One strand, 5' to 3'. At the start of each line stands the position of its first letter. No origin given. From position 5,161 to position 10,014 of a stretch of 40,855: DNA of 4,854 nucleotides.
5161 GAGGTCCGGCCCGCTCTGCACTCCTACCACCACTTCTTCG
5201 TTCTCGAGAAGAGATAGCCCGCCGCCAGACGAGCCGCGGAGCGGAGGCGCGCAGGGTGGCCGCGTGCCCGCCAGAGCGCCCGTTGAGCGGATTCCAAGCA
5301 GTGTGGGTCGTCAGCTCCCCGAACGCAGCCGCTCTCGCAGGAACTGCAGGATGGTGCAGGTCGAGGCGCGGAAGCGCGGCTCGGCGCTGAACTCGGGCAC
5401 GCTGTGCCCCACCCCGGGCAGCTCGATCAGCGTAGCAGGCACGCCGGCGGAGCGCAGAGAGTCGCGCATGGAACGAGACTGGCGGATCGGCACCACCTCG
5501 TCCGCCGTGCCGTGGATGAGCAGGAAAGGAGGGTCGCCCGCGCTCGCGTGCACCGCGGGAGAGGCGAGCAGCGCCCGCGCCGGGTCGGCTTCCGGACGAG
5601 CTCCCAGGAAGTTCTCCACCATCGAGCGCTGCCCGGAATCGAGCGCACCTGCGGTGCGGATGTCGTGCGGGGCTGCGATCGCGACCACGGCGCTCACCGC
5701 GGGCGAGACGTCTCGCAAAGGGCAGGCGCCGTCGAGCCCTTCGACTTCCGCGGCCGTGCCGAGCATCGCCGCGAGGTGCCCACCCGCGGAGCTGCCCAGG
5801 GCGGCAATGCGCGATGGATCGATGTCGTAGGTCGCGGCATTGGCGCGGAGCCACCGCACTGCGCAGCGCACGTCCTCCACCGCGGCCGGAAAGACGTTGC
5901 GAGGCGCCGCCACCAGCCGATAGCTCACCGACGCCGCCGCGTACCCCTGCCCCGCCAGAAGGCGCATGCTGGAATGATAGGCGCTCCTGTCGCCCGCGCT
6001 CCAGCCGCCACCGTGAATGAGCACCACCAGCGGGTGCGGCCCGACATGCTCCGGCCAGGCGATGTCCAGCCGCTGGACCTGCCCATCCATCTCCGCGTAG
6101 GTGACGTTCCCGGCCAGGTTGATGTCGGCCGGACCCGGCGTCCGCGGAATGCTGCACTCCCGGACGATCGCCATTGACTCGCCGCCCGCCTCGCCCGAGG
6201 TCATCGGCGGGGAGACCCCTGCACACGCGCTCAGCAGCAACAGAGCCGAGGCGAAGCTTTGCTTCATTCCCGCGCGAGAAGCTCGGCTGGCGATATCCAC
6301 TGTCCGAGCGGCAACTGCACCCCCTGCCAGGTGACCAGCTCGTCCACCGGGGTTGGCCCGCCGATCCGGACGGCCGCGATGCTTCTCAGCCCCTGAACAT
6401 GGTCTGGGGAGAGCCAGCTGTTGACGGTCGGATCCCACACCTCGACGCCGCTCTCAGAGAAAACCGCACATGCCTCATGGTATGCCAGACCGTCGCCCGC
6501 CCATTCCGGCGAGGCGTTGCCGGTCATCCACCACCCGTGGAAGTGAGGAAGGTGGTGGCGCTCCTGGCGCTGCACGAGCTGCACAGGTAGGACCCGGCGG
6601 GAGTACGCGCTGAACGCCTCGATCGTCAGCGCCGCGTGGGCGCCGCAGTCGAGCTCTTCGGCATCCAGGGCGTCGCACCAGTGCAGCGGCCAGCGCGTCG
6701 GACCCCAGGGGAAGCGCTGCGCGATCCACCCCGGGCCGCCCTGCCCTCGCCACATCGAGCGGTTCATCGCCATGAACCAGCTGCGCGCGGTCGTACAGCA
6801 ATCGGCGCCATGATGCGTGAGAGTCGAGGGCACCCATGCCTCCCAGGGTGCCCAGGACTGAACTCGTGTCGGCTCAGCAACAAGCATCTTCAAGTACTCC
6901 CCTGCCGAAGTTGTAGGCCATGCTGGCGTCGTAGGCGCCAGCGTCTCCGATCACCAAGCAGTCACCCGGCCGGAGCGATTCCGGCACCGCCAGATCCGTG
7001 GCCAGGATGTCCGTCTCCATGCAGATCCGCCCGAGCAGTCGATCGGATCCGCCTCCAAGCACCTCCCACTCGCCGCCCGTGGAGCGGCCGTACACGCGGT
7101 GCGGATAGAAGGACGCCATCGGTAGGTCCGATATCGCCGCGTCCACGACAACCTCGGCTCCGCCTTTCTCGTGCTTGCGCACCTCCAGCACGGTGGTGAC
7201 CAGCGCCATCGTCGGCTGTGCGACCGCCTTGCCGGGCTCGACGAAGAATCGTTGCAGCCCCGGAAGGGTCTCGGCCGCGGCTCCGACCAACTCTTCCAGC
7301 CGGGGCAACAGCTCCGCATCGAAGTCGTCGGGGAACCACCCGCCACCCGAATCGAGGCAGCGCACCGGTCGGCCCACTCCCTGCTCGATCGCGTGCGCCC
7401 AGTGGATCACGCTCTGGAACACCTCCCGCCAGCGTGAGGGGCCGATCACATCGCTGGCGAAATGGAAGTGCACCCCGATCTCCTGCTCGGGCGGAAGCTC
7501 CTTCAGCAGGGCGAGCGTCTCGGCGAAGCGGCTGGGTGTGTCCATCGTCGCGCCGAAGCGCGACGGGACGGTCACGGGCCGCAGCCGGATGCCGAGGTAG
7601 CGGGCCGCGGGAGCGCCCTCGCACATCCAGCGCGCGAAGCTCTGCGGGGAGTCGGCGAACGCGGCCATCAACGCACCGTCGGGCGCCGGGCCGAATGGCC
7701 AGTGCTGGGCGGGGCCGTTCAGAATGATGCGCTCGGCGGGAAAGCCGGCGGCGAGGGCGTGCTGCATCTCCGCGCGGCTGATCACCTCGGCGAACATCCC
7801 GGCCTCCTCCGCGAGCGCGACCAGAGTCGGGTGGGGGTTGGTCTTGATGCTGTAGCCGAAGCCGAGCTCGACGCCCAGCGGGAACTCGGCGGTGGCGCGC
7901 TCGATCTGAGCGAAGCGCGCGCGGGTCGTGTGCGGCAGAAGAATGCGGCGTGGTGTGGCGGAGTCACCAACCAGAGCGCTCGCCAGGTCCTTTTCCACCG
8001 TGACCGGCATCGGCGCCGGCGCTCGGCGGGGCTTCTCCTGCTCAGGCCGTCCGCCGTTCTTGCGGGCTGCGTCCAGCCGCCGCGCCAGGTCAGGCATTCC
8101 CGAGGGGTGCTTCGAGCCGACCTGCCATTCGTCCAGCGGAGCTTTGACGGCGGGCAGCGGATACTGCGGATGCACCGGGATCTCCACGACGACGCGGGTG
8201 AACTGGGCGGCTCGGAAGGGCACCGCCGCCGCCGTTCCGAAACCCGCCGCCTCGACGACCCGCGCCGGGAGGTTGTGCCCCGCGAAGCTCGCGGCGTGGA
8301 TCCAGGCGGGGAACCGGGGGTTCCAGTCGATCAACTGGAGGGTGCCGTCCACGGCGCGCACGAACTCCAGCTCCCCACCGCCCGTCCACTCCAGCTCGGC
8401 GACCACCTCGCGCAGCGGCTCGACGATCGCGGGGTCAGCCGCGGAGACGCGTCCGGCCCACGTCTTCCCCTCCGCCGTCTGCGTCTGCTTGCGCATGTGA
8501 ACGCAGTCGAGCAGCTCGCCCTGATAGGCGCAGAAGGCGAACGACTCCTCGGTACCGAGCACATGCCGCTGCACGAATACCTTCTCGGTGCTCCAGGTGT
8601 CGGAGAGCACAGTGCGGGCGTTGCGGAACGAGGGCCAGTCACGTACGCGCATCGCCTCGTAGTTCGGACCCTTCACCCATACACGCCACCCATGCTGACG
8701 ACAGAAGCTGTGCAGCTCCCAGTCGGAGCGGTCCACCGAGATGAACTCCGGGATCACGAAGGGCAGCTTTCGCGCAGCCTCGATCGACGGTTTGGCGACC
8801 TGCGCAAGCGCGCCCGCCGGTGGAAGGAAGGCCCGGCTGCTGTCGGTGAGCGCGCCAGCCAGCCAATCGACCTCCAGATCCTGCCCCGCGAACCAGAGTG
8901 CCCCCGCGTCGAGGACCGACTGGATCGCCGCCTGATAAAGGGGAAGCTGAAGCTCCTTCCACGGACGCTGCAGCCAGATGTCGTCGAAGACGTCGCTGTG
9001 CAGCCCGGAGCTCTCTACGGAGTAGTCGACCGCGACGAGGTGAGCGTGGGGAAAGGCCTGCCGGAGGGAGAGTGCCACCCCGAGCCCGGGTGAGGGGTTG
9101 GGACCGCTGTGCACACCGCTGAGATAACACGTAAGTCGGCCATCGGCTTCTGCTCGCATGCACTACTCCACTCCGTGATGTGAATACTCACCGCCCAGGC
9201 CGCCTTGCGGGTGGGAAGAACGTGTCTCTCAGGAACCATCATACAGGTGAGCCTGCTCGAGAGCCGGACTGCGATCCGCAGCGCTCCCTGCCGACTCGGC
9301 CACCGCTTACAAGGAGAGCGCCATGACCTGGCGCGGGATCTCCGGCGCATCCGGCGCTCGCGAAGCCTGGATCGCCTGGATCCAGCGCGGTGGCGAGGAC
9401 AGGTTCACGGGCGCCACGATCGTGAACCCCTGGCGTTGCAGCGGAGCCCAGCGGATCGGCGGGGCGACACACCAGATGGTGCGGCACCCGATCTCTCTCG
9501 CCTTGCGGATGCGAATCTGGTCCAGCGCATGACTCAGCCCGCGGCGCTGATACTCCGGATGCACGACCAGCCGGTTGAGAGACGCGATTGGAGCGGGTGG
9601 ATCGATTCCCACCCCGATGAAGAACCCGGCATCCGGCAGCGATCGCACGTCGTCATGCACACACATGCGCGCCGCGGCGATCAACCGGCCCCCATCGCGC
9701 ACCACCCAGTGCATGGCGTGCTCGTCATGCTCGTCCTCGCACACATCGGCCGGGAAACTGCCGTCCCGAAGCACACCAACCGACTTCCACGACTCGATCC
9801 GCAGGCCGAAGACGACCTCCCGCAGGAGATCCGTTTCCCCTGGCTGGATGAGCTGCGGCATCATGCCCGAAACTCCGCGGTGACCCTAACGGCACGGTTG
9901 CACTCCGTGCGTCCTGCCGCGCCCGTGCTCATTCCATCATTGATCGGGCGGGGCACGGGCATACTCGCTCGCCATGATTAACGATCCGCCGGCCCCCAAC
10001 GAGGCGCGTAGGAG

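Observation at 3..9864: Carrier-protein-centred biosynthetic cassette: A-PCP + two hydrolases + GT4 + methyltransferase, convergent with GNAT + ATP-grasp/PLP-decarboxylase fusion + TGase-like protein + lipoprotein esterase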

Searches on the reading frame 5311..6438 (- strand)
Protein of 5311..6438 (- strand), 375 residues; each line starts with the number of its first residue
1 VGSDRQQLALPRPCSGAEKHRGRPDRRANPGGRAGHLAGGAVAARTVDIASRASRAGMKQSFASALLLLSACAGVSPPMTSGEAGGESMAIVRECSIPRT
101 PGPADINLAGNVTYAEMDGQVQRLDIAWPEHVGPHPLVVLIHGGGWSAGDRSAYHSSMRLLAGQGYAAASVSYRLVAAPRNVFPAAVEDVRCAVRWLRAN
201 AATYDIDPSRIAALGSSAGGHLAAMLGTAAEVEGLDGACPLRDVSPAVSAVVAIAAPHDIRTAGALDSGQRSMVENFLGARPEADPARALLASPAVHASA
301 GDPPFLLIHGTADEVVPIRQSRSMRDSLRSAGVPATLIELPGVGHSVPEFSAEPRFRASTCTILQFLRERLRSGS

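Call 5: search_protein_families(library=pfam, proteins=[window:5311-6438:-], max_evalue=0.01)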
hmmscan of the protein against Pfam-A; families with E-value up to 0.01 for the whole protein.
window:5311-6438:- (375 aa): 10 families
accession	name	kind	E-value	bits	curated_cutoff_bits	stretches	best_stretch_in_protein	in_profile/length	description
PF20434.5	BD-FAE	-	1.3e-54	185.4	26.8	1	124-328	1-215/215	BD-FAE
PF07859.19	Abhydrolase_3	-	7.1e-27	95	25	1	138-347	1-208/210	alpha/beta hydrolase fold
PF00326.27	Peptidase_S9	-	2.9e-13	50.2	22.6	2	291-352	131-194/213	Prolyl oligopeptidase family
PF12697.13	Abhydrolase_6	-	3.7e-08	34.7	26.3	1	138-349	1-208/217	Alpha/beta hydrolase family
PF00135.34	COesterase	-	7.3e-08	32.2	27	1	125-229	89-203/515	Carboxylesterase family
PF12146.15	Hydrolase_4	-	2e-06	27.7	27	1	302-346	191-233/239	Serine aminopeptidase, S33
PF03959.19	FSH1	-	0.00043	20.5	21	1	213-350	105-204/211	Serine hydrolase (FSH1)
PF01738.24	DLH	-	0.00056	20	21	0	296-346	137-187/217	Dienelactone hydrolase family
PF02230.22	Abhydrolase_2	-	0.0014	18.9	23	0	301-348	155-202/217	Phospholipase/Carboxylesterase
PF08386.16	Abhydrolase_4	-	0.0029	18.1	21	1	297-347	29-75/103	TAP-like protein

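Call 6: search_protein_families(library=ncbifam, proteins=[window:5311-6438:-], max_evalue=0.01)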
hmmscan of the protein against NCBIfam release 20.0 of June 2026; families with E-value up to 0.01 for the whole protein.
window:5311-6438:- (375 aa): 20 families
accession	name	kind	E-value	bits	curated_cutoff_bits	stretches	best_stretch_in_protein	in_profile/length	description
NF052354.1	EstLipQMycob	equivalog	1.4e-28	99.7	700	1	118-346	145-375/418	esterase LipQ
NF058653.1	LipP1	equivalog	1.3e-25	89.8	350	1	117-350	51-282/300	LipP1 family hormone-sensitive lipase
NF033149.0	CHL_hydrolase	equivalog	1.3e-17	63.7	500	1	129-233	68-172/310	chloramphenicol hydrolase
NF041902.1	pecacetest_PaeX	equivalog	3.1e-15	56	550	1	160-337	101-273/318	pectin acetylesterase PaeX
NF058649.1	GTSAG_HSLs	subfamily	5.7e-15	55.5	380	1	132-371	88-312/312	GTSAG motif subfamily hormone-sensitive lipase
NF058651.1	GESAG_HSLs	subfamily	9.9e-13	47.8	430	1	128-353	60-276/296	GESAG motif subfamily hormone-sensitive lipase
NF007547.0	PRK10162.1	equivalog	2.1e-12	46.6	389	1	126-223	76-171/321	acetyl esterase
NF058665.1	HaHSL_fam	equivalog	7.3e-12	45.2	320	1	113-325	42-226/260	hormone-sensitive lipase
NF052620.1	AryltfaseLP1002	equivalog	1e-11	44.7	300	1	132-229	29-126/265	lp_1002 family arylesterase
NF042968.1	AcxylEst_AxeA1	equivalog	5.7e-11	41.4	700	1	138-345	51-242/459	acetylxylan esterase AxeA1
NF058650.1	GCSAG_HSLs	subfamily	2.1e-10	40.6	410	1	138-371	88-313/314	GCSAG motif subfamily hormone-sensitive lipase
NF050058.1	e_dPHAscl_type1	hypoth_equivalog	1.1e-09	38.2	150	1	133-328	20-204/276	extracellular catalytic domain type 1 short-chain-length polyhydroxyalkanoate depolymerase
NF041556.1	tannase_B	equivalog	7.8e-08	32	300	1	184-231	130-177/463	subtype B tannase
NF041555.1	tannase_A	equivalog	0.00013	20.7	550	1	183-231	175-223/619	subtype A tannase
NF007857.0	PRK10566.1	equivalog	0.00017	21.5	201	1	300-347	184-233/249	esterase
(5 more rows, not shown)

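Call 28: search_protein_families(library=padloc, proteins=[window:5314-6267:-], max_evalue=0.01)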
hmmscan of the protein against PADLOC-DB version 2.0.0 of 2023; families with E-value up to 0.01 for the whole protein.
window:5314-6267:- (318 aa): 0 families

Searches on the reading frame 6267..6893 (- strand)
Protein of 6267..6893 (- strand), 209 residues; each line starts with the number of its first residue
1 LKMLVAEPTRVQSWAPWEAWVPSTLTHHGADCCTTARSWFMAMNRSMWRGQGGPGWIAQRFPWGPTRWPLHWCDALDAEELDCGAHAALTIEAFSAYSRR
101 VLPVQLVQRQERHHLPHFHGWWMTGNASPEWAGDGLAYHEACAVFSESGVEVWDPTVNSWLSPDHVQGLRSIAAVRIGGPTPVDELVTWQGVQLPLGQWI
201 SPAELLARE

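Call 5: search_protein_families(library=pfam, proteins=[window:6267-6893:-], max_evalue=0.01)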
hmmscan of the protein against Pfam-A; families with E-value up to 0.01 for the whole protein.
window:6267-6893:- (209 aa): 0 families

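Call 6: search_protein_families(library=ncbifam, proteins=[window:6267-6893:-], max_evalue=0.01)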
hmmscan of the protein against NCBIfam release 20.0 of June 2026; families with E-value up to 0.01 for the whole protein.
window:6267-6893:- (209 aa): 0 families

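Call 19: find_homologous_proteins(query=window:6267-6893:-, max_evalue=0.001)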
Query window:6267-6893:- (209 aa): 47 proteins with E <= 0.001 among 169 candidates.
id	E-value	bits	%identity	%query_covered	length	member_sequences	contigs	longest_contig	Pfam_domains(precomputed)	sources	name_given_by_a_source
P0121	9.4e-142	489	100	99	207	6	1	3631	-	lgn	-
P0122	6.0e-108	378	77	99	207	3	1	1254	-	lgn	-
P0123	3.6e-102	359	71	99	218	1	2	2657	-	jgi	jgi:hypothetical protein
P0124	1.1e-99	351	73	89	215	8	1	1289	-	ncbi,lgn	-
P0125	2.4e-99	350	73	96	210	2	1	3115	-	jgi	jgi:hypothetical protein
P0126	1.6e-97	344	71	97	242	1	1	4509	-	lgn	-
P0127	7.4e-97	342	69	98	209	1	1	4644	-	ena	-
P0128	1.9e-95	337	70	96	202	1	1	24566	-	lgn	-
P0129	2.0e-90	321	66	96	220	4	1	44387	-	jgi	jgi:hypothetical protein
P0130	4.5e-90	319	68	96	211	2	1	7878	-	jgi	jgi:hypothetical protein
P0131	5.4e-89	316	63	97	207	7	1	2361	-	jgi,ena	jgi:hypothetical protein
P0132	9.9e-89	315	65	97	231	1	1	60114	-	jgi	jgi:hypothetical protein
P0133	1.8e-87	311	63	99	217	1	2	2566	-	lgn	-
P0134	1.1e-86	308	65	91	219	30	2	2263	-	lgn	-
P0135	1.1e-85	305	63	96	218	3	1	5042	-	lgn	-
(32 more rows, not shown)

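Call 28: search_protein_families(library=padloc, proteins=[window:6267-6887:-], max_evalue=0.01)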
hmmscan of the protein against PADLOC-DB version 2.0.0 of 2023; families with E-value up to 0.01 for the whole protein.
window:6267-6887:- (207 aa): 0 families

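Call 29: predict_structure(alignment_id=A2)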
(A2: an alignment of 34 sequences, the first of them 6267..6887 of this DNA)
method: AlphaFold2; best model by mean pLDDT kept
length: 207 residues; sequences in the alignment: 34
mean_pLDDT: 93.5   pTM: 0.89
mean pLDDT of the five models: 93.5, 92.6, 92.6, 91.5, 90.4
residues with pLDDT >= 90: 182; 70-90: 16; 50-70: 4; < 50: 5
segments of 3 or more residues with pLDDT < 50: 5-7
pLDDT, mean of each block of 10 residues (from residue 1): 53 93 98 98 94 97 96 98 98 97 96 91 91 96 97 97 94 96 96 96 88
secondary structure, 60 per line:
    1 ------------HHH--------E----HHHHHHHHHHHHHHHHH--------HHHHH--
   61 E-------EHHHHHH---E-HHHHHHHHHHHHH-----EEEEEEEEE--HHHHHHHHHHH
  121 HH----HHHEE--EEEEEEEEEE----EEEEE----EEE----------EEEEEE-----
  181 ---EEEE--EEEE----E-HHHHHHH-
elements in order: H29-45 H54-58 H70-75 H81-93 E99-107 H110-122 E134-143 E148-152 E157-159 E170-175 E184-187 E190-193 H200-206

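Call 82: search_protein_representatives(alignment_id=A2)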
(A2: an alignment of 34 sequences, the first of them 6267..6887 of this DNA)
Query: 34 sequences, 208 profile positions. Proteins with E-value up to 0.001 (for the whole library): 361; up to 1e-10: 290; up to 1e-30: 159. The best 150 are listed.
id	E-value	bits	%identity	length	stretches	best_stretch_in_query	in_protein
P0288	5.9e-83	293.7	-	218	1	7-203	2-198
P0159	4.0e-70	251.8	-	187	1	6-190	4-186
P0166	8.9e-66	237.6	-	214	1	6-198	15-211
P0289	9.0e-66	237.5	-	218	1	10-204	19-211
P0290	1.2e-61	224.1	-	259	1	16-202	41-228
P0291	4.4e-60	219.0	-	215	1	9-198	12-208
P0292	5.4e-60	218.7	-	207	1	8-199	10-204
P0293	6.3e-60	218.4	-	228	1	4-199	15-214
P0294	1.4e-59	217.3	-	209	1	13-202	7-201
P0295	2.6e-59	216.4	-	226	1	18-203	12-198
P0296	3.3e-59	216.1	-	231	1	11-203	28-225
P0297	1.3e-58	214.2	-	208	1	10-199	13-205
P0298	4.1e-58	212.5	-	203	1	16-200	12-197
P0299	5.5e-58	212.1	-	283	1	6-198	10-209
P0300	1.1e-57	211.1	-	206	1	9-198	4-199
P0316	1.7e-52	194.2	-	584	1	13-198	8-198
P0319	2.7e-52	193.5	-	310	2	10-145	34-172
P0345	4.3e-48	179.8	-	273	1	11-147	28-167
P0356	2.9e-46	173.8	-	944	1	20-200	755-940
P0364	2.3e-45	170.9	-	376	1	16-202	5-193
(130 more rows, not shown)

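Call 83: search_protein_families(library=pfam, proteins=[P0356, P0316, P0364, P0319, P0299, P0345], max_evalue=0.01)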
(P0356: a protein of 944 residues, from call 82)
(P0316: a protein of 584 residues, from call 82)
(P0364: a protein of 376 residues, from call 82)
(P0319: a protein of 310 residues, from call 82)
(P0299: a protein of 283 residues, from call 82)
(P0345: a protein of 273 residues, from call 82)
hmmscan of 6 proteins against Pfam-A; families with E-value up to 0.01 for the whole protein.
P0356 (944 aa): 2 families
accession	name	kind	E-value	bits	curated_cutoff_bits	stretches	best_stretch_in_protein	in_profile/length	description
PF02784.22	Orn_Arg_deC_N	-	5.4e-07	29.7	23.4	1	515-628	129-245/247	Pyridoxal-dependent decarboxylase, pyridoxal binding domain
PF15632.11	ATPgrasp_Ter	-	0.003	17.8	29.1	1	186-305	4-115/131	ATP-grasp in the biosynthetic pathway with Ter operon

P0316 (584 aa): 0 families

P0364 (376 aa): 3 families
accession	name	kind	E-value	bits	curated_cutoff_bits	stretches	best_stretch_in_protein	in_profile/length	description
PF00583.31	Acetyltransf_1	-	1.8e-09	38.4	20.7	1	274-359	33-115/116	Acetyltransferase (GNAT) family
PF13508.13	Acetyltransf_7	-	4.9e-08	33.7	27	1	281-361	8-83/84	Acetyltransferase (GNAT) domain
PF13673.13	Acetyltransf_10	-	1.5e-06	28.7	23.6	1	269-363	24-110/128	Acetyltransferase (GNAT) domain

P0319 (310 aa): 0 families

P0299 (283 aa): 0 families

P0345 (273 aa): 0 families

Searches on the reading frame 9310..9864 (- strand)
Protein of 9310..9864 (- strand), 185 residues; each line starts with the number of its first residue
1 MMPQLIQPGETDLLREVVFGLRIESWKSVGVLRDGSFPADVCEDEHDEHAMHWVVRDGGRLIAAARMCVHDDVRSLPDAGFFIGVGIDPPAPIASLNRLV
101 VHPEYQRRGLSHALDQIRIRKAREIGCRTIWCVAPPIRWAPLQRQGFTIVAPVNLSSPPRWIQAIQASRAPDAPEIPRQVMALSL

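Call 5: search_protein_families(library=pfam, proteins=[window:9310-9864:-], max_evalue=0.01)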
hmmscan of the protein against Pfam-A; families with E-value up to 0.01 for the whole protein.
window:9310-9864:- (185 aa): 5 families
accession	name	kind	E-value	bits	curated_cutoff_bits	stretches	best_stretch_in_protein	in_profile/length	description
PF00583.31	Acetyltransf_1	-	4.6e-10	40.2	20.7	1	38-134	21-101/116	Acetyltransferase (GNAT) family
PF13508.13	Acetyltransf_7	-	1.2e-06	29.2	27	1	50-133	3-67/84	Acetyltransferase (GNAT) domain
PF13444.12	Acetyltransf_5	-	6.6e-05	24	22.4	1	41-111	21-97/102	Acetyltransferase (GNAT) domain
PF21926.2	FeeM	-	0.00019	21.7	27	1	19-132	3-120/158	N-acyl amino acid synthase FeeM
PF13673.13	Acetyltransf_10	-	0.0063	16.9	23.6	0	95-124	53-82/128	Acetyltransferase (GNAT) domain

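Call 6: search_protein_families(library=ncbifam, proteins=[window:9310-9864:-], max_evalue=0.01)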
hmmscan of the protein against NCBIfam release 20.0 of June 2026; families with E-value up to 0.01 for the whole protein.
window:9310-9864:- (185 aa): 0 families

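Call 28: search_protein_families(library=padloc, proteins=[window:9310-9864:-], max_evalue=0.01)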
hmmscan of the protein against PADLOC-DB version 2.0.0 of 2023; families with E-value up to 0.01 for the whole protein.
window:9310-9864:- (185 aa): 0 families
